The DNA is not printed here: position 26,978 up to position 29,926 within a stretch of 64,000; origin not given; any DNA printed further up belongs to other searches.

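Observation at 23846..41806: Candidate undescribed system: six diversified beta-helix-like lipoprotein paralogues around an AEC permease / glycyl-radical eliminase / activase core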

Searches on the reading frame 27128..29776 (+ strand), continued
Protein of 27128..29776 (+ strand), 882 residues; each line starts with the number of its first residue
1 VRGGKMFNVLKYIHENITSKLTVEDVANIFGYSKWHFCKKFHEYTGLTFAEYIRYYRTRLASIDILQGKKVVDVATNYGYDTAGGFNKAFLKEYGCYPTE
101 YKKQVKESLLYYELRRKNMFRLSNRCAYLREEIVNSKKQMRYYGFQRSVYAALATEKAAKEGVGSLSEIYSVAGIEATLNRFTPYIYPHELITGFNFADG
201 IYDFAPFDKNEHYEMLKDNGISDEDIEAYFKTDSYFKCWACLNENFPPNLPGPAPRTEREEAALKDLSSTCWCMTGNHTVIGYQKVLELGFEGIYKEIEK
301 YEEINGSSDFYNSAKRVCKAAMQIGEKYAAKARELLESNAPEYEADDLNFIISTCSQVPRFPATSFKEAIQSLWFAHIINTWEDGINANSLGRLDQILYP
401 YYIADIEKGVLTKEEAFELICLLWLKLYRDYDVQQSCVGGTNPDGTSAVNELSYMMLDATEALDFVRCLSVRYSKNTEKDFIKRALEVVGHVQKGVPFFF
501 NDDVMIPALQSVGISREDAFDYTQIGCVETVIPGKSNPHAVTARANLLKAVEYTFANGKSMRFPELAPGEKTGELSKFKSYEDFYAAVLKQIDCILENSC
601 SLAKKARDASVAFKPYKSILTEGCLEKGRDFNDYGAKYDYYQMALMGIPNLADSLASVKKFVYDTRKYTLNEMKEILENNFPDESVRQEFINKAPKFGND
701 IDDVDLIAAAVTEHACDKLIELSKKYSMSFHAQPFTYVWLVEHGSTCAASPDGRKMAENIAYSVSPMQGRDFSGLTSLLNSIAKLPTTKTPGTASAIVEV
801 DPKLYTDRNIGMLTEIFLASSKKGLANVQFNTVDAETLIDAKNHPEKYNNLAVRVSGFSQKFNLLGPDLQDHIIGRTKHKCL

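Call 16: find_encoding_contigs(protein=P0078, flank=10000, max_places=2)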
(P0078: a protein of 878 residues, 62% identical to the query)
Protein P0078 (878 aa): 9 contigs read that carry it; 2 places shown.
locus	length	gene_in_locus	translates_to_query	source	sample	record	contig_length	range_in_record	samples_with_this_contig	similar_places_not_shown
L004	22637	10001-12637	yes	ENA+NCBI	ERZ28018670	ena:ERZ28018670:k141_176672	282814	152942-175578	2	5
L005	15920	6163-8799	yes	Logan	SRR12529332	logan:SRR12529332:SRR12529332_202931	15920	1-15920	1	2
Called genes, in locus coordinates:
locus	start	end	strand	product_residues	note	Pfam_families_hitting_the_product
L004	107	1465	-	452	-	PF01554:MatE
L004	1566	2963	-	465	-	PF00682:HMGL-like, PF02436:PYC_OADA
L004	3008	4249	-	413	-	PF03977:OAD_beta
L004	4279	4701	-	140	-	-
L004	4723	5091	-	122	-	PF04277:OAD_gamma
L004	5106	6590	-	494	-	PF01039:Carboxyl_trans, PF03255:ACCA (weak)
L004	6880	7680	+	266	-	PF04909:Amidohydro_2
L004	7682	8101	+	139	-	PF12953:DUF3842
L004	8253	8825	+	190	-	PF07155:ECF-ribofla_trS (weak), PF09512:ThiW (weak), PF12822:ECF_trnsprt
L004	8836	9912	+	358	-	-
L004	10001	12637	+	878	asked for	PF00165:HTH_AraC (faint), PF12833:HTH_18, PF02901:PFL-like, PF01228:Gly_radical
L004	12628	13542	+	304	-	PF13353:Fer4_12, PF04055:Radical_SAM, PF12837:Fer4_6 (faint), PF00037:Fer4 (weak)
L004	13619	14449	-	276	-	PF01261:AP_endonuc_2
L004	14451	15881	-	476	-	PF09479:Flg_new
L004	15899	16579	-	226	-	PF00535:Glycos_transf_2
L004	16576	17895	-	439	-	-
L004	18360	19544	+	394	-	PF00890:FAD_binding_2 (faint), PF01266:DAO (weak), PF12831:FAD_oxidored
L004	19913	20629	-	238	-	PF01643:Acyl-ACP_TE, PF20791:Acyl-ACP_TE_C (weak)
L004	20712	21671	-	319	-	PF01116:F_bP_aldolase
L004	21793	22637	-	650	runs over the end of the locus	-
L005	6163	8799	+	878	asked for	PF00165:HTH_AraC (faint), PF12833:HTH_18, PF02901:PFL-like, PF01228:Gly_radical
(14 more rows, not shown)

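Call 17: find_encoding_contigs(protein=P0045, flank=10000, max_places=2)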
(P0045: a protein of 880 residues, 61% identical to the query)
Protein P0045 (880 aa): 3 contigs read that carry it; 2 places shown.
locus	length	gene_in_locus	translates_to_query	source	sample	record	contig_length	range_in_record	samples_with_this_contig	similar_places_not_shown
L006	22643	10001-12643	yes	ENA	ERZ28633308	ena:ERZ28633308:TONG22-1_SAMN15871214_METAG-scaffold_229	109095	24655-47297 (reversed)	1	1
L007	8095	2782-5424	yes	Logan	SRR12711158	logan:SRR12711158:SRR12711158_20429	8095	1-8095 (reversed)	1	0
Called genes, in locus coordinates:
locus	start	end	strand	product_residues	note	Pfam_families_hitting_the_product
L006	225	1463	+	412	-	-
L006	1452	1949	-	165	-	PF07456:Hpre_diP_synt_I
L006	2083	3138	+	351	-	PF07719:TPR_2 (faint), PF13424:TPR_12 (faint), PF13428:TPR_14 (faint), PF12895:ANAPC3 (weak), PF14559:TPR_19 (weak), PF13432:TPR_16 (weak), PF14559:TPR_19 (weak), PF25064:ARM_TT21_5th (weak), +10 more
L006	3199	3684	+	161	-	PF13420:Acetyltransf_4 (weak), PF00583:Acetyltransf_1, PF13673:Acetyltransf_10, PF13508:Acetyltransf_7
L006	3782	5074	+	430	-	PF00999:Na_H_Exchanger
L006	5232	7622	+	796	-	PF03477:ATP-cone, PF13597:NRDD, PF00462:Glutaredoxin (faint)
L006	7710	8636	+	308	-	PF00215:OMPdecase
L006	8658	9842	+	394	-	PF00144:Beta-lactamase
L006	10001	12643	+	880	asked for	PF00165:HTH_AraC (faint), PF12833:HTH_18, PF02901:PFL-like, PF01228:Gly_radical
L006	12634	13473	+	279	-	PF13353:Fer4_12, PF04055:Radical_SAM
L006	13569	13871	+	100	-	PF12910:PHD_like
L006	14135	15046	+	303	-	PF12784:PDDEXK_2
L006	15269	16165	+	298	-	PF00528:BPD_transp_1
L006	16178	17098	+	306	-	PF00528:BPD_transp_1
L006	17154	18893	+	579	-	PF01547:SBP_bac_1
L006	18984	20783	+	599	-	PF12833:HTH_18, PF00165:HTH_AraC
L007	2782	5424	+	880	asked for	PF00165:HTH_AraC (faint), PF12833:HTH_18, PF02901:PFL-like, PF01228:Gly_radical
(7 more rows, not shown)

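Call 25: find_related_loci(query=A2, collection=genome_contigs, flank=10000)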
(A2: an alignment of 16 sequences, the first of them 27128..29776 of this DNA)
Query A2 (882 aa) in genome_contigs; peptide patterns used: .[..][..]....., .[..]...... (x = any residue, [..] = any of these).
483 stretches matched a pattern; 452 encode a relative of the query (tblastn E <= 1e-3); the best 80 are kept; 80 distinct loci.
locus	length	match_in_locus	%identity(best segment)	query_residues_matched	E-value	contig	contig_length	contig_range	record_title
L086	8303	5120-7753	71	6-882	0e+0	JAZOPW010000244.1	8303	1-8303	MAG: Eubacteriales bacterium isolate T1900045570_YK20190264.MAGScoT_cleanbin_000060 SGB_7975_k141_192759, whole genome s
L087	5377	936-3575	64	2-882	0e+0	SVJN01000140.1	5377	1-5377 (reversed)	MAG: Oscillospiraceae bacterium isolate SIG436 NODE_216269_length_5377_cov_4.806095, whole genome shotgun sequence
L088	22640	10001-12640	62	6-882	0e+0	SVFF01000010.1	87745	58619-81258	MAG: Lachnospiraceae bacterium isolate SIG325 NODE_6481_length_87745_cov_5.980312, whole genome shotgun sequence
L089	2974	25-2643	64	3-882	0e+0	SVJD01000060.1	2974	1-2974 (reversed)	MAG: Oscillospiraceae bacterium isolate SIG426 NODE_437948_length_2974_cov_5.684932, whole genome shotgun sequence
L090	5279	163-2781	63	3-882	0e+0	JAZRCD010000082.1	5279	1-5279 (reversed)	MAG: Ructibacterium sp. isolate T1900045120_TC20190114.MAGScoT_cleanbin_000020 SGB_4831_k141_1346001, whole genome shotg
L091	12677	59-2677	64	3-882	0e+0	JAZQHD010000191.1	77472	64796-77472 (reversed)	MAG: Ructibacterium sp. isolate T1900044629_TS20190095.MAGScoT_cleanbin_000005 SGB_995_k141_152173, whole genome shotgun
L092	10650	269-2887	62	4-882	0e+0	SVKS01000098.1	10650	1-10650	MAG: Oscillospiraceae bacterium isolate SIG467 NODE_30586_length_10650_cov_1.140739, whole genome shotgun sequence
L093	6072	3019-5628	62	6-882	0e+0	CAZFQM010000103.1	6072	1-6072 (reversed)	MAG TPA_asm: uncultured Oscillospiraceae bacterium isolate SRP313737_co1_4 genome assembly, contig: NODE_18239_length_60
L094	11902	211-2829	64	3-882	0e+0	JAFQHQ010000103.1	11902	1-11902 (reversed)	MAG: Clostridia bacterium isolate RGIG1828 Goat_Cecum-5__c324312, whole genome shotgun sequence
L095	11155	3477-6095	63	3-882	0e+0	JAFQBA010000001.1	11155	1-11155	MAG: Clostridia bacterium isolate RGIG1656 Goat_Cecum-1__c8087, whole genome shotgun sequence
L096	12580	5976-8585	63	6-882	0e+0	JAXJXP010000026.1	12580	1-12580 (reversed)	MAG: Clostridia bacterium isolate DOME_MAG_7129 7129_C0426_k141_283838, whole genome shotgun sequence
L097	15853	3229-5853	62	4-879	0e+0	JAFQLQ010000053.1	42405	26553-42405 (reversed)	MAG: Clostridia bacterium isolate RGIG1932 Goat_Cecum.Co__c3074576, whole genome shotgun sequence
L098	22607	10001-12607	63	6-881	0e+0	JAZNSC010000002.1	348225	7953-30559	MAG: Congzhengia sp. isolate T1900044811_TS20190277.MAGScoT_cleanbin_000011 SGB_2786_k141_2572604, whole genome shotgun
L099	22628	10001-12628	63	1-882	0e+0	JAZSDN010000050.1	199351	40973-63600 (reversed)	MAG: Clostridia bacterium isolate T1900044598_TS20190064.MAGScoT_cleanbin_000004 SGB_673_k141_1680320, whole genome shot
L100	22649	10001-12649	62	2-882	0e+0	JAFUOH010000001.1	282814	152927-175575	MAG: Clostridia bacterium isolate RGIG4676 Roe_deer_Rectum-5__c85, whole genome shotgun sequence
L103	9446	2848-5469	62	5-882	0e+0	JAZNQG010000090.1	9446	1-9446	MAG: Clostridia bacterium isolate T1900044827_TS20190293.MAGScoT_cleanbin_000007 SGB_2879_k141_694208, whole genome shot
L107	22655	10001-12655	62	3-882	0e+0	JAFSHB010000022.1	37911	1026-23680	MAG: Oscillospiraceae bacterium isolate RGIG3136 Goat_Rectum.Co__c355965, whole genome shotgun sequence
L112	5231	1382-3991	60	3-882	0e+0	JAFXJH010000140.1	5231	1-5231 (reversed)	MAG: Clostridia bacterium isolate RGIG6466 Sheep_Rectum.Co__c3566451, whole genome shotgun sequence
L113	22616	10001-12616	59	6-882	0e+0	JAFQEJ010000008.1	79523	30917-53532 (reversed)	MAG: Clostridia bacterium isolate RGIG1743 Goat_Cecum-3__c134733, whole genome shotgun sequence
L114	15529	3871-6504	61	6-881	0e+0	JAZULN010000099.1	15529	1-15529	MAG: Clostridia bacterium isolate T1900044908_TS20190374.MAGScoT_cleanbin_000006 SGB_3310_k141_187990, whole genome shot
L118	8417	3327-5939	58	3-882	0e+0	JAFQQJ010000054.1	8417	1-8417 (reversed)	MAG: Clostridia bacterium isolate RGIG2055 Goat_Colon-2__c645858, whole genome shotgun sequence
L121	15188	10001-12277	63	118-882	0e+0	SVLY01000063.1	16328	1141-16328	MAG: Oscillospiraceae bacterium isolate SIG499 NODE_62957_length_16328_cov_1.763595, whole genome shotgun sequence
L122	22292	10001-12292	63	115-882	0e+0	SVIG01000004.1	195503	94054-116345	MAG: Clostridiales bacterium isolate SIG403 NODE_1113_length_195503_cov_10.354941, whole genome shotgun sequence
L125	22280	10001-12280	61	114-882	0e+0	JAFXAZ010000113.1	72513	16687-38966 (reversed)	MAG: Lachnospiraceae bacterium isolate RGIG6251 Sheep_Rectum-2__c990741, whole genome shotgun sequence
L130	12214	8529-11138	55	6-880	0e+0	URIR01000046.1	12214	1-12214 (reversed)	uncultured Clostridiales bacterium isolate UMGS1037 genome assembly, contig: NODE_4095_length_12214_cov_6.970639, whole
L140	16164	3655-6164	58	39-882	0e+0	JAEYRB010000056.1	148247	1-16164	MAG: Bacillota bacterium isolate OH_CBB_44 k127_2016155, whole genome shotgun sequence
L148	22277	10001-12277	56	119-882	0e+0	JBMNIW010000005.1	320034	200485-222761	MAG: Clostridia bacterium isolate SBF912LR0HQ0060 contig_39419, whole genome shotgun sequence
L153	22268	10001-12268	54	119-882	0e+0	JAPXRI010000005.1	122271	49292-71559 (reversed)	MAG: Bacillota bacterium isolate binned_ad_9.118 NODE_108_length_122271_cov_3.589918, whole genome shotgun sequence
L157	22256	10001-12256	53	113-879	0e+0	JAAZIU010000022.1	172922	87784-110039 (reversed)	MAG: Clostridiales bacterium isolate AS21ysBPME_12 145433_AS21, whole genome shotgun sequence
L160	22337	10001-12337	51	122-882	0e+0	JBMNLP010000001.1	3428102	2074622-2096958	MAG: Christensenellales bacterium isolate SBF912LR0HQ0047 contig_5287, whole genome shotgun sequence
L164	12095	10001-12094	50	122-829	0e+0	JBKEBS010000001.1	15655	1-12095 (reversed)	MAG: Oscillospiraceae bacterium isolate VLC_066 k251_74585, whole genome shotgun sequence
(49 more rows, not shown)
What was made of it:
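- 452 loci were found among GTDB species genomes (call 25).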

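Call 29: search_protein_families(library=pfam, proteins=[L107:13589-14623:-, L114:2492-3751:+, L103:6404-7969:+, L097:11181-14270:-, L140:9496-12693:-, L157:12500-14293:-, L122:9378-9956:+, L112:130-1269:+, L130:6802-8313:+, L130:3668-6118:-], max_evalue=0.00001)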
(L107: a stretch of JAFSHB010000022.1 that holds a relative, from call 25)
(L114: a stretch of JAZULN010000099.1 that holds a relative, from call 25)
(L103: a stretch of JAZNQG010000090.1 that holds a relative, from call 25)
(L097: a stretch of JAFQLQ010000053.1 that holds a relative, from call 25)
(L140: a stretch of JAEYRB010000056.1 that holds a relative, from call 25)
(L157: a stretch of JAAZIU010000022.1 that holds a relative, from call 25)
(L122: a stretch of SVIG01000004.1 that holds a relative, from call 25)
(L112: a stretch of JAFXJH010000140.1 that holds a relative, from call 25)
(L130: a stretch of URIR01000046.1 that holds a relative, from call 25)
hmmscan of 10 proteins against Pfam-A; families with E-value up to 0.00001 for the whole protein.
L107:13589-14623:- (344 aa): 3 families
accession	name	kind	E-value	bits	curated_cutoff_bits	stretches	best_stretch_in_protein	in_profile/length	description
PF00165.29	HTH_AraC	-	4.9e-19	68.4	26.6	2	291-326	6-40/42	Bacterial regulatory helix-turn-helix proteins, AraC family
PF12833.13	HTH_18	-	4.6e-17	62.5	33.6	1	250-328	1-79/80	Helix-turn-helix domain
PF07883.17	Cupin_2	-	2.2e-09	37.3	27.2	1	66-126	8-67/70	Cupin domain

L114:2492-3751:+ (419 aa): 4 families
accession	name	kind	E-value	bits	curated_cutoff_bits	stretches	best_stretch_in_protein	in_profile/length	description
PF05580.18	Peptidase_S55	-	1.2e-81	274.2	25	1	207-412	2-210/210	SpoIVB peptidase S55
PF17820.7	PDZ_6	-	4.8e-10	39.5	27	1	141-189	5-54/54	PDZ domain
PF13180.12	PDZ_2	-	1e-09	38.9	27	1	142-199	20-79/80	PDZ domain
PF00595.29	PDZ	-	8.2e-07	29.8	23.2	1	143-187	35-80/81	PDZ domain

L103:6404-7969:+ (521 aa): 1 family
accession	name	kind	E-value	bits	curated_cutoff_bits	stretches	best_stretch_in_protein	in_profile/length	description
PF00295.23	Glyco_hydro_28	-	4.8e-11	42.8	22.9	1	175-422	37-252/324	Glycosyl hydrolases family 28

L097:11181-14270:- (1029 aa): 1 family
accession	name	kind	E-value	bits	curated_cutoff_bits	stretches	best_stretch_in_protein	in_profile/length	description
PF17132.9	Glyco_hydro_106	-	7.1e-10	38.5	29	1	192-599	268-652/743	alpha-L-rhamnosidase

L140:9496-12693:- (1065 aa): 4 families
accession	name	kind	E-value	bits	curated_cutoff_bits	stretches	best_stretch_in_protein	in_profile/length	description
PF01074.27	Glyco_hydro_38N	-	1.1e-85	287.8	25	1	256-525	5-269/270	Glycosyl hydrolases family 38 N-terminal domain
PF07748.19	Glyco_hydro_38C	-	6.3e-53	180.5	25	1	715-919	1-205/206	Glycosyl hydrolases family 38 C-terminal domain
PF09261.16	Alpha-mann_mid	-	8.1e-28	96.8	31.1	1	532-629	1-96/96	Alpha mannosidase middle domain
PF17677.7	Glyco_hydro38C2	-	1.9e-18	66.8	22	1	981-1053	1-72/72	Glycosyl hydrolases family 38 C-terminal beta sandwich domain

L157:12500-14293:- (597 aa): 3 families
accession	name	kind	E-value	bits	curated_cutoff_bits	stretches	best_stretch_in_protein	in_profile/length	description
PF02878.22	PGM_PMM_I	-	1.2e-42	145.3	22.5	1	66-201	3-134/138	Phosphoglucomutase/phosphomannomutase, alpha/beta/alpha domain I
PF02879.22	PGM_PMM_II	-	1.1e-23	84.2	29.3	1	232-337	2-100/103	Phosphoglucomutase/phosphomannomutase, alpha/beta/alpha domain II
PF02880.22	PGM_PMM_III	-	6.4e-19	68.6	20.7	1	349-475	2-115/115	Phosphoglucomutase/phosphomannomutase, alpha/beta/alpha domain III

L122:9378-9956:+ (192 aa): 1 family
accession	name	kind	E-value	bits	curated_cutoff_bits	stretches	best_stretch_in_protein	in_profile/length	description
PF02502.23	LacAB_rpiB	-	2.6e-28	99.1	24.7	1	10-139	2-126/138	Ribose/Galactose Isomerase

L112:130-1269:+ (379 aa): 3 families
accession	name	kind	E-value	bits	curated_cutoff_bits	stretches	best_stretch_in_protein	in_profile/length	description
PF08240.17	ADH_N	-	5.3e-30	104.2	23.5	1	62-172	2-103/104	Alcohol dehydrogenase GroES-like domain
PF00107.32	ADH_zinc_N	-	3.7e-20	72.6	31.8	1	212-335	2-124/129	Zinc-binding dehydrogenase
PF16912.11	Glu_dehyd_C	-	4.6e-06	26.7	34.9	1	202-323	32-152/211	Glucose dehydrogenase C-terminus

L130:6802-8313:+ (503 aa): 0 families

L130:3668-6118:- (816 aa): 1 family
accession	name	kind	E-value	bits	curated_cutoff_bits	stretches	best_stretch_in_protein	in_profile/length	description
PF07581.17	Glug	-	1.5e-11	44.3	20.5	0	370-393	2-27/28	The GLUG motif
